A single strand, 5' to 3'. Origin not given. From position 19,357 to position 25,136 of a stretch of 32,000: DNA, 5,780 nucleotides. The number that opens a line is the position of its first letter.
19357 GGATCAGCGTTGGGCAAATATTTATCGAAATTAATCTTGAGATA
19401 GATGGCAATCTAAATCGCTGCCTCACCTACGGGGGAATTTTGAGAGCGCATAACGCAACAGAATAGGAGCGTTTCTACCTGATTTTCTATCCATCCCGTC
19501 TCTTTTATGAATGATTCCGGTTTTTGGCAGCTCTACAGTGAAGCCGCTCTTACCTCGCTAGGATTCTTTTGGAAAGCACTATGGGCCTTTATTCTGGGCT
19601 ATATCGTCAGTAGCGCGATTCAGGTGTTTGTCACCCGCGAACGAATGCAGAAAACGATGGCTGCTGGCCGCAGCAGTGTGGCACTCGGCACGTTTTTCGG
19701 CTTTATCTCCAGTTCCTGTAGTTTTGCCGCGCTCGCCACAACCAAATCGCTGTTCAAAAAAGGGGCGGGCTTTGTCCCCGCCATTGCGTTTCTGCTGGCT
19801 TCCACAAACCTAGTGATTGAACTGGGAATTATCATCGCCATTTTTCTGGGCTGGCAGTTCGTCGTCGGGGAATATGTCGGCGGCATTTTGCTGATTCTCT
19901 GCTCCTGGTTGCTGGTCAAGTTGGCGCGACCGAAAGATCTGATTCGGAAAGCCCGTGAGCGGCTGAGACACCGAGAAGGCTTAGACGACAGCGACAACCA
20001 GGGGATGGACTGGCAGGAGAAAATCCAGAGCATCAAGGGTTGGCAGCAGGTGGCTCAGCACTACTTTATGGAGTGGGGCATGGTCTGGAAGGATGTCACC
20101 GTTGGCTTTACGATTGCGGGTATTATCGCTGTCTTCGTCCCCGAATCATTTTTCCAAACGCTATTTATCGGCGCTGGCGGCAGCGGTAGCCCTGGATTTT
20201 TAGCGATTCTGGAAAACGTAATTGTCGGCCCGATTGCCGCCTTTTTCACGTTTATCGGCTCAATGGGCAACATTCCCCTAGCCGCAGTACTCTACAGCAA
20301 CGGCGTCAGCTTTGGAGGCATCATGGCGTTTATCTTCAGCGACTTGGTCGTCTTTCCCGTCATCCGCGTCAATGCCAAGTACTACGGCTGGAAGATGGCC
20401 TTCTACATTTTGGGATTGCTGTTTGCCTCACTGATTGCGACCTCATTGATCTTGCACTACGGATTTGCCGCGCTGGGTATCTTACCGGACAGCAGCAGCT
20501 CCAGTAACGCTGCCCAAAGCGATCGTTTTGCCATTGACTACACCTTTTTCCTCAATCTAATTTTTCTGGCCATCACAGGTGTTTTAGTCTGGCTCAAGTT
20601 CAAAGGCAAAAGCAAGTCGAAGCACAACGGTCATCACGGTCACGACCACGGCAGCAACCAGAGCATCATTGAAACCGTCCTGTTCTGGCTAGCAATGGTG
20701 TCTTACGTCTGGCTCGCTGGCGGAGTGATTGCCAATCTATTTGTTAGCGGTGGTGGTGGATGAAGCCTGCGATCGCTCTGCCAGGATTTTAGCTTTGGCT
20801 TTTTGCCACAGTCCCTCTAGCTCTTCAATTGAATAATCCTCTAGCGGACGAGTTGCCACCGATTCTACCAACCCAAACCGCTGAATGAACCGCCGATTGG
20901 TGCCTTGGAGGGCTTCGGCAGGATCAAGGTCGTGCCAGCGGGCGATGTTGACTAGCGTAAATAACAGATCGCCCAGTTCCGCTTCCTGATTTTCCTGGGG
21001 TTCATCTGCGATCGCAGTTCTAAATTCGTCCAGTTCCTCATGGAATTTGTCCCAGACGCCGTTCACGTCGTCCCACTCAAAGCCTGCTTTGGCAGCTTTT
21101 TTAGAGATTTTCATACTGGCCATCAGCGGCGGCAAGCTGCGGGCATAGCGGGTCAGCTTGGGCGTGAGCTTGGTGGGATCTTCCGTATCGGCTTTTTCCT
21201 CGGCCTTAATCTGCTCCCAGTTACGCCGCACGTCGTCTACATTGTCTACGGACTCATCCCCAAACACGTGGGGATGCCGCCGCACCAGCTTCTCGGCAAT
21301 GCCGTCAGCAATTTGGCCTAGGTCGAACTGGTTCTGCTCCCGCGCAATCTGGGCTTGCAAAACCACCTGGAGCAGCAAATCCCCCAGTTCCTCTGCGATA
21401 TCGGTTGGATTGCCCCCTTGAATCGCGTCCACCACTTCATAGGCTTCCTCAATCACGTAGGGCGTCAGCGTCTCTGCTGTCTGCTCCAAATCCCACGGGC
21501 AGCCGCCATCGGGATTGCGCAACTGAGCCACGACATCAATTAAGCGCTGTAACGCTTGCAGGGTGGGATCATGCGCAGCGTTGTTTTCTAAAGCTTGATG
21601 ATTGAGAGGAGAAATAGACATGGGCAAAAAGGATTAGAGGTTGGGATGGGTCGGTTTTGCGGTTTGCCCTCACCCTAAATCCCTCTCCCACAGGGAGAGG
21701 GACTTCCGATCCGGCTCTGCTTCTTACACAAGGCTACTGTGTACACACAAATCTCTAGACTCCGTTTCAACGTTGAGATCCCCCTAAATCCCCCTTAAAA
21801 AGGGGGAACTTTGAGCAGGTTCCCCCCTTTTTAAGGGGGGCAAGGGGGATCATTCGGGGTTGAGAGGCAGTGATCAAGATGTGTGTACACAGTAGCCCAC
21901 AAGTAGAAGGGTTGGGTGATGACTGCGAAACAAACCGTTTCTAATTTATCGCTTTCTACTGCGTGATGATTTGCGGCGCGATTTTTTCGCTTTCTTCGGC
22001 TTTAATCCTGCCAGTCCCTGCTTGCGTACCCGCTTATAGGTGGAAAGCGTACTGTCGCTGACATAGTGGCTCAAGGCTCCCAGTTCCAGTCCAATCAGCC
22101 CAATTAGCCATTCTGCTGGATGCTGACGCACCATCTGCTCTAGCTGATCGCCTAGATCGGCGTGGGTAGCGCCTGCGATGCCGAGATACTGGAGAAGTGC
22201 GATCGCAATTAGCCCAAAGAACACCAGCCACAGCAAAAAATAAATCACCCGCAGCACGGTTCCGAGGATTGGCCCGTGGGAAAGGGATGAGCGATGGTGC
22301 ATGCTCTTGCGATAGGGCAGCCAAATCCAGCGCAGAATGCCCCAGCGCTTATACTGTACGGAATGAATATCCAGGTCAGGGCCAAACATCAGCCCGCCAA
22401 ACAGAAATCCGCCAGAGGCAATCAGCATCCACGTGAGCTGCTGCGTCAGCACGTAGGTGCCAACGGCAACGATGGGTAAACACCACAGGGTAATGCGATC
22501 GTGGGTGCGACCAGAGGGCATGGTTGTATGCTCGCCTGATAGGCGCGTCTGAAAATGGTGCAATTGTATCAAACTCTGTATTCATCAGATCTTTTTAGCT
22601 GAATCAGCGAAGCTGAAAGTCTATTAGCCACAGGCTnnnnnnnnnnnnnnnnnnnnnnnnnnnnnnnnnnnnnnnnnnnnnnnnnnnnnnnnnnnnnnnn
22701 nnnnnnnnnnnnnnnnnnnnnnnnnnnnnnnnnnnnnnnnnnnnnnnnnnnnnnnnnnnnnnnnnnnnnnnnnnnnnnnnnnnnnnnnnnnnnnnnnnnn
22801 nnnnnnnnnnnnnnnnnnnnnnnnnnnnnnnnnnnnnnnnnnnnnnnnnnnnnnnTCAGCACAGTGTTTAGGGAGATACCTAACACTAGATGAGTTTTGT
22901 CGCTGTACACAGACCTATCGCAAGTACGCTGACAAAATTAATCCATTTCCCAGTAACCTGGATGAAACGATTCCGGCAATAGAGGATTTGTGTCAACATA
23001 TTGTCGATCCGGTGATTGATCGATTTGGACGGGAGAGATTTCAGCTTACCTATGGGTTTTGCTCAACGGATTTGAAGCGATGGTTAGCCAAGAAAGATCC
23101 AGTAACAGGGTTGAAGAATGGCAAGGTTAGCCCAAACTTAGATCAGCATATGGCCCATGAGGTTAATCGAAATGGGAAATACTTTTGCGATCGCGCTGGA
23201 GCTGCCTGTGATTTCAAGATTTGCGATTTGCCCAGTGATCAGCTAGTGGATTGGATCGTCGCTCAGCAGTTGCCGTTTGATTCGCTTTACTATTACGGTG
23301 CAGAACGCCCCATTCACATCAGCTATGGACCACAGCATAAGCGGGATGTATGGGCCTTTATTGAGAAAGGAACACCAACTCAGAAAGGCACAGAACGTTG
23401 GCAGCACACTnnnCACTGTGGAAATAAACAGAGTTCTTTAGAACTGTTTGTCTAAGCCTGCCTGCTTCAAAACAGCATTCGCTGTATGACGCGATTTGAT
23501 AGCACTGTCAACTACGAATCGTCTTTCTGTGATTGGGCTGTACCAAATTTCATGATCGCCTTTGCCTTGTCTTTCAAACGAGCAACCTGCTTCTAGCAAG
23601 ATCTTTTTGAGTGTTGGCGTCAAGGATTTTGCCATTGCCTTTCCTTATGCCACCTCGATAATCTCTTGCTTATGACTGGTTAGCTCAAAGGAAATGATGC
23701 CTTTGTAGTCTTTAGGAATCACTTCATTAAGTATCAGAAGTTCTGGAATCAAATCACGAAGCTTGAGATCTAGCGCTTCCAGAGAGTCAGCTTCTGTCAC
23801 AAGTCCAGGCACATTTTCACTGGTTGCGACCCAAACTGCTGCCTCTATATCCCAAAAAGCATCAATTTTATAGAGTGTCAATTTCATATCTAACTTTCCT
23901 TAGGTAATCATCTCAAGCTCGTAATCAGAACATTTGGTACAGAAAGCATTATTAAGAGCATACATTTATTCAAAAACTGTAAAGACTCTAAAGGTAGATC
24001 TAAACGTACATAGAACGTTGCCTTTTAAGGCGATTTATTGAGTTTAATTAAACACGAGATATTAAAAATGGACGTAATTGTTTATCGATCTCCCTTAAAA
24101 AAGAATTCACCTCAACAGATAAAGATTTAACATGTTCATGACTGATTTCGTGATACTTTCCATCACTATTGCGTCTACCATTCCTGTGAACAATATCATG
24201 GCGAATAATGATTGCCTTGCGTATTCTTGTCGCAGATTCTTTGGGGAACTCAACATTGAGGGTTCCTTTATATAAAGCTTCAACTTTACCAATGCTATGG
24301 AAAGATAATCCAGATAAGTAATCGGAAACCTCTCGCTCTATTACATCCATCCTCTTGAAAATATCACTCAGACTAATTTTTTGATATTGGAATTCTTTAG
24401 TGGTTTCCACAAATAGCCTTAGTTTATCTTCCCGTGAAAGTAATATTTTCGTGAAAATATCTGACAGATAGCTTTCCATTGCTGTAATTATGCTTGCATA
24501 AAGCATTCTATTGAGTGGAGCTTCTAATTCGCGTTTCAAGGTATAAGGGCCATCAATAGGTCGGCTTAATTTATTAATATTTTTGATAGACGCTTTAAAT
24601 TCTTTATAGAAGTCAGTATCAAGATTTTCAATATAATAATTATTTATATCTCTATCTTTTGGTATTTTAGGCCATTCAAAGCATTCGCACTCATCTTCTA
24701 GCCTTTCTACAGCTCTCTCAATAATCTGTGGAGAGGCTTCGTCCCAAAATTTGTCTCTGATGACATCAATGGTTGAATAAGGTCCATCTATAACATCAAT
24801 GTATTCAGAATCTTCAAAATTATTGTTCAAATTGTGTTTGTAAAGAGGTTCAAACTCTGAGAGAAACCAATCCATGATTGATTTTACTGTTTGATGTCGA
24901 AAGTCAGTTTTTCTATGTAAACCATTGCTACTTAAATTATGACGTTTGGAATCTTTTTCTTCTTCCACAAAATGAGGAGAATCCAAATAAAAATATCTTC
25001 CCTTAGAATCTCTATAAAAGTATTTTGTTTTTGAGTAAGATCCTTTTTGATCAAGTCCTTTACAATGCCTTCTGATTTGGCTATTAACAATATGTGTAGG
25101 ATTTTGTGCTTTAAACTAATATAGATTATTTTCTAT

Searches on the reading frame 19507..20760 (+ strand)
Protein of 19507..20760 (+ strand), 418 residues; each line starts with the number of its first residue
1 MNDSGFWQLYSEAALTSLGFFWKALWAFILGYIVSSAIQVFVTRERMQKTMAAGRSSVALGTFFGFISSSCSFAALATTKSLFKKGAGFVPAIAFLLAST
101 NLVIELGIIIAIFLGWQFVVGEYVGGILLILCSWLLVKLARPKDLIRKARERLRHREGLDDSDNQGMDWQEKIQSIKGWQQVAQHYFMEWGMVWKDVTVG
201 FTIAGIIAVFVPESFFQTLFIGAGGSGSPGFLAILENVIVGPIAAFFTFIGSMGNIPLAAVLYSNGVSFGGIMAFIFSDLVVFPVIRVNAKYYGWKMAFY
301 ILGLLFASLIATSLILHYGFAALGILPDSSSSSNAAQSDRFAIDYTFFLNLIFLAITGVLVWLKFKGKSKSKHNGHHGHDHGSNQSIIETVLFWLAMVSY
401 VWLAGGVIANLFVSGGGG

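Call 18: search_protein_families(library=pfam, proteins=[window:19507-20760:+], max_evalue=0.001)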
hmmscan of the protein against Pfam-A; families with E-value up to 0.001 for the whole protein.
window:19507-20760:+ (418 aa): 1 family
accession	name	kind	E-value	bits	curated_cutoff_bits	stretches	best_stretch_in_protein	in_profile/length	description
PF03773.19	ArsP_1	-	1.4e-60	205.4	32.3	1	16-318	8-294/294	Predicted permease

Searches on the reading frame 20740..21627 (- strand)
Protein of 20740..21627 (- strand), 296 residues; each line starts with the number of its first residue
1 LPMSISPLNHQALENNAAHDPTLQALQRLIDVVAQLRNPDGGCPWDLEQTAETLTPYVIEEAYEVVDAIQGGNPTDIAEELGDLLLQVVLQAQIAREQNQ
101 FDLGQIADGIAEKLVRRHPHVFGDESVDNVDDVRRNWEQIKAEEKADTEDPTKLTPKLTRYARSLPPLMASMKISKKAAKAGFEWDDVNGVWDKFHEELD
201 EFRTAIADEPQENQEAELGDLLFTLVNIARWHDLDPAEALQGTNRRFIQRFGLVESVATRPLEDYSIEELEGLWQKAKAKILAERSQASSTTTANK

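Call 18: search_protein_families(library=pfam, proteins=[window:20740-21627:-], max_evalue=0.001)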
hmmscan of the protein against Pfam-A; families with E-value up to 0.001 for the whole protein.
window:20740-21627:- (296 aa): 2 families
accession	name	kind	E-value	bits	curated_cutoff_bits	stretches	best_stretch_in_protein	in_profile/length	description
PF03819.22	MazG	-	1.6e-37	128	22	2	49-122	1-74/74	MazG nucleotide pyrophosphohydrolase domain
PF01503.22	PRA-PH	-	2.9e-11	44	21.3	1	191-242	30-81/86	Phosphoribosyl-ATP pyrophosphohydrolase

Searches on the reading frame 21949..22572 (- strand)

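Call 18: search_protein_families(library=pfam, proteins=[window:21949-22572:-], max_evalue=0.001)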
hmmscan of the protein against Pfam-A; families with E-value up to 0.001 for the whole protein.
window:21949-22572:- (208 aa): 1 family
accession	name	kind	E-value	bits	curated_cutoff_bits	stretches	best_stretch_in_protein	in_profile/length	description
PF09988.15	DUF2227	-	4.9e-60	202.8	25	1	19-182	1-168/169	Uncharacterized metal-binding protein (DUF2227)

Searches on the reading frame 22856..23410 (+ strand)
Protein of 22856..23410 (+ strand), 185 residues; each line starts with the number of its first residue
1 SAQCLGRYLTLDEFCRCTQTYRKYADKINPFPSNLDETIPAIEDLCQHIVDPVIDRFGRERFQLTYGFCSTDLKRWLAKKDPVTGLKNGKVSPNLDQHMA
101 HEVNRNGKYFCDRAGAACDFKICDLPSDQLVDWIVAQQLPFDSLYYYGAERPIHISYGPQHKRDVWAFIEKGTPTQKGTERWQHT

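Call 34: search_protein_families(library=pfam, proteins=[window:22856-23410:+], max_evalue=0.1)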
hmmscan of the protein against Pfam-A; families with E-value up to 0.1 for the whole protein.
window:22856-23410:+ (185 aa): 0 families

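Call 101: search_solved_structures(query=A5, max_evalue=10)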
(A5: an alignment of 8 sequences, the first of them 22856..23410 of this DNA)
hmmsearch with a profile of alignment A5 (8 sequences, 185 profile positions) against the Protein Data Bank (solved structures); distinct sequences matched with E-value up to 10: 8.
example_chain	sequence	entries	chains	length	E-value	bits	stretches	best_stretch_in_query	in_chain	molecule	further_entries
9u78_A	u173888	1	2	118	0.19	14.5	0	35-87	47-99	Single Chain Protein of De Novo Designed Helix Bundles-4EH2 with KDPV Loop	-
1ung_A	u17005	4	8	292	0.33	13.8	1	27-76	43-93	CELL DIVISION PROTEIN KINASE 5 | CYCLIN-DEPENDENT KINASE 5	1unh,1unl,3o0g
1h4l_A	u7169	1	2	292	0.33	13.8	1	27-76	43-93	CELL DIVISION PROTEIN KINASE 5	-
7vdp_A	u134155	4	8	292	0.33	13.8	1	27-76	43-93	Cyclin-dependent-like kinase 5 | Cyclin-dependent-like kinase 5, p25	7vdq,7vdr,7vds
9q3n_B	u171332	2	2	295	0.33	13.7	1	27-76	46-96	Cyclin-dependent kinase 5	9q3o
4au8_A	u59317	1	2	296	0.34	13.7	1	27-76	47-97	CYCLIN-DEPENDENT KINASE 5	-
4eon_A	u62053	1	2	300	0.75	12.6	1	27-76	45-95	Cyclin-dependent kinase 2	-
4eom_A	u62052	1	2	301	0.75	12.6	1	27-76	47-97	Cyclin-dependent kinase 2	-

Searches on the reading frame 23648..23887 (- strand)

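Call 18: search_protein_families(library=pfam, proteins=[window:23648-23887:-], max_evalue=0.001)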
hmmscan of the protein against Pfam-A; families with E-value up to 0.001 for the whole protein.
window:23648-23887:- (80 aa): 1 family
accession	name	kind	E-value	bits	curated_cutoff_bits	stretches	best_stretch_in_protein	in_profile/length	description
PF08972.17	DUF1902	-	2.4e-19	69.7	22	1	6-74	2-67/74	Domain of unknown function (DUF1902)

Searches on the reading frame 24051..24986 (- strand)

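Call 4: search_protein_families(library=pfam, proteins=[window:24051-24986:-], max_evalue=0.01)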
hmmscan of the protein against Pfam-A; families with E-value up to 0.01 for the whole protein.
window:24051-24986:- (312 aa): 1 family
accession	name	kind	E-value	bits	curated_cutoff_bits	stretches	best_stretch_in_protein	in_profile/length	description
PF18735.6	HEPN_RiboL-PSP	-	2.3e-05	24.8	28.4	1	131-304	4-189/191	RiboL-PSP-HEPN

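Call 5: search_protein_families(library=ncbifam, proteins=[window:24051-24986:-], max_evalue=0.01)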
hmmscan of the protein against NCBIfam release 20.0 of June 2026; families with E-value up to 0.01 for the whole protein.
window:24051-24986:- (312 aa): 0 families

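Call 9: search_protein_families(library=padloc, proteins=[window:24051-24986:-], max_evalue=0.01)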
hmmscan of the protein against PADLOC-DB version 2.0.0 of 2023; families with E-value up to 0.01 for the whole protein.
window:24051-24986:- (312 aa): 0 families

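Call 93: search_protein_families(library=padloc, proteins=[window:24051-24986:-], max_evalue=0.001)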
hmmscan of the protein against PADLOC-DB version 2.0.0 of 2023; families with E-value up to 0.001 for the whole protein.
window:24051-24986:- (312 aa): 0 families
